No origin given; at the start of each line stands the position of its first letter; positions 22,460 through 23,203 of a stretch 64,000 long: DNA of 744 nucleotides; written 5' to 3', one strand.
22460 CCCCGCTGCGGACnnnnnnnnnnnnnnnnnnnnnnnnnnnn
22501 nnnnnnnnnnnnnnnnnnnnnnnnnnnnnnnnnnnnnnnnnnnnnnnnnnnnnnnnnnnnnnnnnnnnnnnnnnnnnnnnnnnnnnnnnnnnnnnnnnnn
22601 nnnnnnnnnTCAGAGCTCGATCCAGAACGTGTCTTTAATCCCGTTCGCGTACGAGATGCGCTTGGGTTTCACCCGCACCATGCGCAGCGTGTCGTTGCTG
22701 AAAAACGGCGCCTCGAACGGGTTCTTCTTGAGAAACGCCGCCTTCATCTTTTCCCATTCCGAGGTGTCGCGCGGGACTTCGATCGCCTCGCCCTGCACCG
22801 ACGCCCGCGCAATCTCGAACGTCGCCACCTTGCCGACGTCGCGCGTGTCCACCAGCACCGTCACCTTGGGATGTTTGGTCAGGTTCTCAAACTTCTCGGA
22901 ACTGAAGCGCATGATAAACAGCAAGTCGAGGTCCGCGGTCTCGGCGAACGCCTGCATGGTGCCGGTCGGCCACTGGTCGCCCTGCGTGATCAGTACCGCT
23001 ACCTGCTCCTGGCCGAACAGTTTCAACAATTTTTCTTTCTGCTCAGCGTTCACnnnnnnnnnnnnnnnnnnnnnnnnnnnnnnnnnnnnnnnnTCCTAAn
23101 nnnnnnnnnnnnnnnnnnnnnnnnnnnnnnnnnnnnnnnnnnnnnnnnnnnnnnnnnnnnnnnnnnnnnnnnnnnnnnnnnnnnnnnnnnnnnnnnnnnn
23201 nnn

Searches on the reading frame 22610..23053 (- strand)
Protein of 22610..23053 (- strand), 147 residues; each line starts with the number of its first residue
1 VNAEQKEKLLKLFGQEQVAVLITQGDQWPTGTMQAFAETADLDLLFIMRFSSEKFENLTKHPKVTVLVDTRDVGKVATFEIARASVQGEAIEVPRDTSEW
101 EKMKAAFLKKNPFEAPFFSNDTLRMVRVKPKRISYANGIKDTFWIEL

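Call 17: search_protein_families(library=pfam, proteins=[window:22610-23053:-])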
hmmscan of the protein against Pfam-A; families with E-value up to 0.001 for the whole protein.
window:22610-23053:- (147 aa): 2 families
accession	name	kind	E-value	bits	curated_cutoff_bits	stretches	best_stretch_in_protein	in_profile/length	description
PF01243.27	PNPOx_N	-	9.3e-09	36.1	28.1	1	7-107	3-89/120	Pyridoxamine 5'-phosphate oxidase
PF13883.13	CREG_beta-barrel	-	0.00041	20.8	27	1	26-138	32-153/167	CREG, beta-barrel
